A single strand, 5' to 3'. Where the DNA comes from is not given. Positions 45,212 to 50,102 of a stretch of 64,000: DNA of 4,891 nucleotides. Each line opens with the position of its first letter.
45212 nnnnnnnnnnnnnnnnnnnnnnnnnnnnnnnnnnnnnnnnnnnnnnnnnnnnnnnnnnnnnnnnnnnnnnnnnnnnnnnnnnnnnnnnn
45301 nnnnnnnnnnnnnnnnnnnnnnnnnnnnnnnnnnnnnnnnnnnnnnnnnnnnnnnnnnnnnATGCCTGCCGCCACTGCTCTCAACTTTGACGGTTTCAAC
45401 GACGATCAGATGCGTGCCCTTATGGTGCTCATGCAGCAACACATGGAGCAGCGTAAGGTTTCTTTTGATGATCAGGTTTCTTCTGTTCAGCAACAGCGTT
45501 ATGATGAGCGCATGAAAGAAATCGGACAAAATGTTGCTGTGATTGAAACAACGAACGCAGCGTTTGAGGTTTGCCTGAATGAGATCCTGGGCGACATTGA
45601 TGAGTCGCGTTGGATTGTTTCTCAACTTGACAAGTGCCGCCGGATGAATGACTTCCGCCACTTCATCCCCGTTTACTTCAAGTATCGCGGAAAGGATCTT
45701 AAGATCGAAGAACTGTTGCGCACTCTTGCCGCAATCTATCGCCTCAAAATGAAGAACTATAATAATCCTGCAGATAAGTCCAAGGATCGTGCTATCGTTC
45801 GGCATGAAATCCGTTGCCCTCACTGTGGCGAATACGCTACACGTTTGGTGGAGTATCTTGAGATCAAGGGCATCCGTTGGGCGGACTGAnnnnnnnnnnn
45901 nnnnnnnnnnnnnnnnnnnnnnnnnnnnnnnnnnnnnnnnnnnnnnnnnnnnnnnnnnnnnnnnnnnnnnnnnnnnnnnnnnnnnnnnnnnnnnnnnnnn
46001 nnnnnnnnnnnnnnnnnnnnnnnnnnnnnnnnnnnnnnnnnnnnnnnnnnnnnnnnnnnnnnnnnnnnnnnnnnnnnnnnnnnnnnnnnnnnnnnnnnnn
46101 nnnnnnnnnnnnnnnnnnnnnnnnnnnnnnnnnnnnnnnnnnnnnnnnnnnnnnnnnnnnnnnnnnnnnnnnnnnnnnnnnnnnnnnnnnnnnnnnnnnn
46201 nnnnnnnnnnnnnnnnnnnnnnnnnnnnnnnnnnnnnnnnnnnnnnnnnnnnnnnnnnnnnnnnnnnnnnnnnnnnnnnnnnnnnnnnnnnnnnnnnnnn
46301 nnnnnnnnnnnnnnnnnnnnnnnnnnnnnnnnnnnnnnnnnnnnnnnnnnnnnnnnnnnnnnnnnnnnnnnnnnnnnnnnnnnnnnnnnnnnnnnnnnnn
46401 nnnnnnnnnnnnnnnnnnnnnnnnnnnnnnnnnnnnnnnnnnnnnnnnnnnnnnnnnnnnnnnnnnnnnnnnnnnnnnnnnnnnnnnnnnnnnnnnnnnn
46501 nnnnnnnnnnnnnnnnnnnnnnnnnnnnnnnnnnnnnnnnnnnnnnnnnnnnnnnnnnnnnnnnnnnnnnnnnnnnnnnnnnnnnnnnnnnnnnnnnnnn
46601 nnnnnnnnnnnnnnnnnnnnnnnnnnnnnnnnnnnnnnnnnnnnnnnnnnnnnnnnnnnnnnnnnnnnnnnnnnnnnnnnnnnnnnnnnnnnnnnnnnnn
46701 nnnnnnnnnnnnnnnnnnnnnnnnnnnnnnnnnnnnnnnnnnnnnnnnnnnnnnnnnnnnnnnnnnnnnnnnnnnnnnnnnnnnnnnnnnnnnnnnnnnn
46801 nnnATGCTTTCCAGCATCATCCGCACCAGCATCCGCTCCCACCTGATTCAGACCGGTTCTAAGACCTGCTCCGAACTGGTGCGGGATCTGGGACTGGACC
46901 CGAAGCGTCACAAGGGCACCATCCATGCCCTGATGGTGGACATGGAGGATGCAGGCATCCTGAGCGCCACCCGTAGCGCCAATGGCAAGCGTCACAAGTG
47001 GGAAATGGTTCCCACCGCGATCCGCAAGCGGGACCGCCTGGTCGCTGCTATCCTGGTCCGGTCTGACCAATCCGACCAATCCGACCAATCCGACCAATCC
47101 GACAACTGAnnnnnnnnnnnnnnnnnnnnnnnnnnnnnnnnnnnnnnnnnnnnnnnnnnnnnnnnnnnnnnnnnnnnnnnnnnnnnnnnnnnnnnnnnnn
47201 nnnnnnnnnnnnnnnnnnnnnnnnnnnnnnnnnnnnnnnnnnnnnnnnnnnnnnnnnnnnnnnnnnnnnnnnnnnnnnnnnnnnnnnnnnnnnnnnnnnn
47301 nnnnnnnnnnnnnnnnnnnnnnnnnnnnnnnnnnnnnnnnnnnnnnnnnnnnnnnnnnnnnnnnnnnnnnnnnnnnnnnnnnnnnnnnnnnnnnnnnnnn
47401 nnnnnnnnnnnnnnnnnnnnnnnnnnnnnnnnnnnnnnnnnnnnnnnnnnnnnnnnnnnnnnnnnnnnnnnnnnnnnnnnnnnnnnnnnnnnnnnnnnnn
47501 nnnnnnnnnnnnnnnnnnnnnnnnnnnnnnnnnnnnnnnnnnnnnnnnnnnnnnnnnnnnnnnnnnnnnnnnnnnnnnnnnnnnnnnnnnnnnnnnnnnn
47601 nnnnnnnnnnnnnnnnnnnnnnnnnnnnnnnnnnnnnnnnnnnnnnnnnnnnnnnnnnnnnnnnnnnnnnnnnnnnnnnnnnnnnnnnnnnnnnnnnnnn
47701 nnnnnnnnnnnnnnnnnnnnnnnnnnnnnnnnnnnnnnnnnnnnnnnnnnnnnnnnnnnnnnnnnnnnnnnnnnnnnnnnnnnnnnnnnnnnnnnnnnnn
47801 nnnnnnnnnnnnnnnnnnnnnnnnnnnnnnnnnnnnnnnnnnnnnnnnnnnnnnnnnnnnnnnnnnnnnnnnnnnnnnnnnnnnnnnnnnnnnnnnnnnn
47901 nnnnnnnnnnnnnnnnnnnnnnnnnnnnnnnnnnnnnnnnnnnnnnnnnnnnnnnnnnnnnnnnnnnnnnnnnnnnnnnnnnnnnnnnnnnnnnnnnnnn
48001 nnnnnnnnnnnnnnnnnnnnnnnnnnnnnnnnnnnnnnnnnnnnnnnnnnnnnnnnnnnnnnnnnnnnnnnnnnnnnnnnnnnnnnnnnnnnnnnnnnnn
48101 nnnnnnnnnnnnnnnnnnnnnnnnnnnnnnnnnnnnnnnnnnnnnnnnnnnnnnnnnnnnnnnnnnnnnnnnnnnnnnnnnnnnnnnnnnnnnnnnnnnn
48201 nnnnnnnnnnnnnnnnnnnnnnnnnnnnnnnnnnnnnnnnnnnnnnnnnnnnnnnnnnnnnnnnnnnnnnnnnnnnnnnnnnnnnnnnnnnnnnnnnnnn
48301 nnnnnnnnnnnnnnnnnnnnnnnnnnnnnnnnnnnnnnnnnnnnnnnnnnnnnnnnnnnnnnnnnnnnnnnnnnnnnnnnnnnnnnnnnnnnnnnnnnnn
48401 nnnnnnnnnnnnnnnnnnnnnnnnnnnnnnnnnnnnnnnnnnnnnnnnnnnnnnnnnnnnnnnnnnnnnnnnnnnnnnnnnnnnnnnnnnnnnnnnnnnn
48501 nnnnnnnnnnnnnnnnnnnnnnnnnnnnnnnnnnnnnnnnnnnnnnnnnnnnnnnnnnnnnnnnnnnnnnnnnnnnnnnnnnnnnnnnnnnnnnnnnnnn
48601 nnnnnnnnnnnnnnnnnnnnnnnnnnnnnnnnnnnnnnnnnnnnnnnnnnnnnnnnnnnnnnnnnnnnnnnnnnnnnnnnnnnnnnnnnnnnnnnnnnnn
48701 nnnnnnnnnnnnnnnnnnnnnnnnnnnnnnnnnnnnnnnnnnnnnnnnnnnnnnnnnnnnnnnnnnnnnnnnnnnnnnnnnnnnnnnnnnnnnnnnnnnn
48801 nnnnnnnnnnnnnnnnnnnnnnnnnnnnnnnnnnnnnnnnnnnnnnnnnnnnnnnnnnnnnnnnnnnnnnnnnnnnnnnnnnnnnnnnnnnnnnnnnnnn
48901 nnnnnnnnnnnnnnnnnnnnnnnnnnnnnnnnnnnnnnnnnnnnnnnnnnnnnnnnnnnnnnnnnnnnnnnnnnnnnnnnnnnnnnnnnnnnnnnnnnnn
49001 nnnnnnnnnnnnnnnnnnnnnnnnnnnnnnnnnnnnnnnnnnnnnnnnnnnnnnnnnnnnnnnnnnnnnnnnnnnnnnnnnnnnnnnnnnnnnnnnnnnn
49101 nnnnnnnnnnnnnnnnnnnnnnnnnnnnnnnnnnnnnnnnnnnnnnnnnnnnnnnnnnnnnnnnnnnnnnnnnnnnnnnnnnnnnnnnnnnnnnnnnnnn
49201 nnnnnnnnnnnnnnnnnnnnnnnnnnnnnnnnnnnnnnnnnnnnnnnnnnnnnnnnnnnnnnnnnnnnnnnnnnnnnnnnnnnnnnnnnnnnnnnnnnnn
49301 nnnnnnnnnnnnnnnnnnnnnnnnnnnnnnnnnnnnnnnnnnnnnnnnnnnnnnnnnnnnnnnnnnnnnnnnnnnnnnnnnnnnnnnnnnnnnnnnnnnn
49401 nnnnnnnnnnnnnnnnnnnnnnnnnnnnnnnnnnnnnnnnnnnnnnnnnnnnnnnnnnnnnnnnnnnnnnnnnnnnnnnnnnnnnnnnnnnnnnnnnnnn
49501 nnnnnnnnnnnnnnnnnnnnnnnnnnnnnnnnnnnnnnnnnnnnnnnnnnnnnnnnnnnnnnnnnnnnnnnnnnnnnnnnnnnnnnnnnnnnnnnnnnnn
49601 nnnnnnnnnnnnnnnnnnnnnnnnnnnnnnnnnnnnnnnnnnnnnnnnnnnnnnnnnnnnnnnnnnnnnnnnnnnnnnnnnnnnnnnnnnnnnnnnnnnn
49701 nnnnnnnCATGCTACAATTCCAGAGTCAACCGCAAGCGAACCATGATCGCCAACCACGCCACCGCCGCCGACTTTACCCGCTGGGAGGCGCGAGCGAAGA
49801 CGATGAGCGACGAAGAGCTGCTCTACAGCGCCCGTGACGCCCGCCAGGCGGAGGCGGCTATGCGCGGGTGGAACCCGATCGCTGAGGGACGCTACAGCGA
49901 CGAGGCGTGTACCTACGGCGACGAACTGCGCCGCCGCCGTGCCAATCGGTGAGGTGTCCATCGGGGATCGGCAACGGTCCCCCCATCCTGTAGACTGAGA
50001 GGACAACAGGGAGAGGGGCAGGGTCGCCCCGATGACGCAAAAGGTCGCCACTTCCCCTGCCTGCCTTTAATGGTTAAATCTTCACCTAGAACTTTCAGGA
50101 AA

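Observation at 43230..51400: Strongly GC-rich island of about 8 kb of small novel genes inside an AT-rich phage genome, fully wired into the phage promoter system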

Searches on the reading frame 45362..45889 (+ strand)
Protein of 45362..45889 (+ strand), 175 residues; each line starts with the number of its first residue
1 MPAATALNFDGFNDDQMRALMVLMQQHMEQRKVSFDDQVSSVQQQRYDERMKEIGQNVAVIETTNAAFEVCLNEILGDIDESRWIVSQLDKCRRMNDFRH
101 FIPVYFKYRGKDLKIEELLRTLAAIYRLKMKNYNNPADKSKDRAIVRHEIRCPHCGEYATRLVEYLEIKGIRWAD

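Call 13: search_protein_families(library=pfam, max_evalue=0.01, proteins=[window:45362-45889:+])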
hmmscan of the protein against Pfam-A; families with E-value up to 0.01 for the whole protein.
window:45362-45889:+ (175 aa): 0 families

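Call 15: search_protein_families(library=phrogs, max_evalue=0.001, proteins=[window:45362-45889:+])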
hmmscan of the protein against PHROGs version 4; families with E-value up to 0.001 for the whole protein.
window:45362-45889:+ (175 aa): 0 families

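Call 72: search_protein_families(library=padloc, max_evalue=0.01, proteins=[window:45362-45889:+])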
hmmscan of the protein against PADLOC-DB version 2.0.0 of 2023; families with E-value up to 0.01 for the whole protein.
window:45362-45889:+ (175 aa): 1 family
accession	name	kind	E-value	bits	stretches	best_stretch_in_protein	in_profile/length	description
PDLC04256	PDC-M01B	-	0.0073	13.9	0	121-159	77-115/285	-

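Call 73: search_protein_families(library=ncbifam, max_evalue=0.01, proteins=[window:45362-45889:+])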
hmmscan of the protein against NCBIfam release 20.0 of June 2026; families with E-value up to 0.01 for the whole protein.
window:45362-45889:+ (175 aa): 0 families

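Call 87: search_solved_structures(query=window:45362-45889:+, max_evalue=1)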
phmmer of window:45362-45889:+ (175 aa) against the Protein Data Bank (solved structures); distinct sequences matched with E-value up to 1: 2.
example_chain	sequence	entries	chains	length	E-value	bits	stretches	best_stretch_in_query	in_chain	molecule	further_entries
7k2v_P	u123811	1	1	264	0.25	14.3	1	80-147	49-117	1-phosphatidylinositol 3-phosphate 5-kinase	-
3tdg_A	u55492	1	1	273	0.44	13.5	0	113-172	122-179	Putative uncharacterized protein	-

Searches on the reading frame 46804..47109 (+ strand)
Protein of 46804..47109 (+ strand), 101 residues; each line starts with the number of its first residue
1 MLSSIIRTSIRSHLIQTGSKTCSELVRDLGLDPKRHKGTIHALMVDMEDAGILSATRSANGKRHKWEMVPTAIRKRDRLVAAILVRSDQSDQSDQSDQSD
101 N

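Call 13: search_protein_families(library=pfam, max_evalue=0.01, proteins=[window:46804-47109:+])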
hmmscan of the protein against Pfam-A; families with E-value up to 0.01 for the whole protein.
window:46804-47109:+ (101 aa): 0 families

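Call 15: search_protein_families(library=phrogs, max_evalue=0.001, proteins=[window:46804-47109:+])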
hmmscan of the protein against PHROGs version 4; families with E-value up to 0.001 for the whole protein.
window:46804-47109:+ (101 aa): 0 families

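Call 72: search_protein_families(library=padloc, max_evalue=0.01, proteins=[window:46804-47109:+])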
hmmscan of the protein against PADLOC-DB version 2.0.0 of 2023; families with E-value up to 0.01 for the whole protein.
window:46804-47109:+ (101 aa): 0 families

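Call 73: search_protein_families(library=ncbifam, max_evalue=0.01, proteins=[window:46804-47109:+])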
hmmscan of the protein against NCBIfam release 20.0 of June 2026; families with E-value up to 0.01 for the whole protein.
window:46804-47109:+ (101 aa): 1 family
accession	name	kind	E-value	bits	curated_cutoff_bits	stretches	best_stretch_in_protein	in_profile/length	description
NF038339.3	FAAL_FadD32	equivalog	0.0063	14.7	975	1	34-83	112-159/625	long-chain-fatty-acid--AMP ligase FadD32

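Call 86: search_solved_structures(query=window:46804-47109:+, max_evalue=1)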
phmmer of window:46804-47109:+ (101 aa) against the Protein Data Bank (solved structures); distinct sequences matched with E-value up to 1: 1.
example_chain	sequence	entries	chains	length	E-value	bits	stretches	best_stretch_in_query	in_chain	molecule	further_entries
7scf_A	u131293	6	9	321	0.68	13.4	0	13-62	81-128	Histidine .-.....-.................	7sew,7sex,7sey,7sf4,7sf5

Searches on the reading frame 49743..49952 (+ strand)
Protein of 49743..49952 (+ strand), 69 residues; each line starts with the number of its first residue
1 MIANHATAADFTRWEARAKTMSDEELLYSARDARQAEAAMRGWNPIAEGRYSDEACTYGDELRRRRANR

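Call 14: search_protein_families(library=pfam, max_evalue=0.01, proteins=[window:49743-49952:+])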
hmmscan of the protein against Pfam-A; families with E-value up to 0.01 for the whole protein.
window:49743-49952:+ (69 aa): 0 families

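Call 16: search_protein_families(library=phrogs, max_evalue=0.001, proteins=[window:49743-49952:+])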
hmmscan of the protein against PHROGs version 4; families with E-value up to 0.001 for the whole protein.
window:49743-49952:+ (69 aa): 0 families

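Call 55: find_related_loci(query=A2, collection=genome_contigs, flank=6000)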
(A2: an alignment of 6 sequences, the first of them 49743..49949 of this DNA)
Query A2 (69 aa) in genome_contigs; peptide patterns used: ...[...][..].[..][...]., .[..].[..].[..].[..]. (x = any residue, [..] = any of these).
16 stretches matched a pattern; 3 encode a relative of the query (tblastn E <= 1e-3); 3 distinct loci.
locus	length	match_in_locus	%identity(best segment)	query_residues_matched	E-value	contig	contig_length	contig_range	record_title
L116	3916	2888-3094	77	1-69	5e-33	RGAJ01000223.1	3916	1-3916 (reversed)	MAG: Rhodobacteraceae bacterium isolate WB5_5_175 contig_100_222, whole genome shotgun sequence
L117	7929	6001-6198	61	1-66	1e-25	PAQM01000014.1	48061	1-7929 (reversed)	MAG: Crocinitomicaceae bacterium isolate SP136 159464, whole genome shotgun sequence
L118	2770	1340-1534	48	1-65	3e-18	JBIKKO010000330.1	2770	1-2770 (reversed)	MAG: Oligoflexales bacterium isolate ME2014-07-27_3300042368_group5_bin70 Rohwer_bin1144_scaffold_31237_c1, whole genome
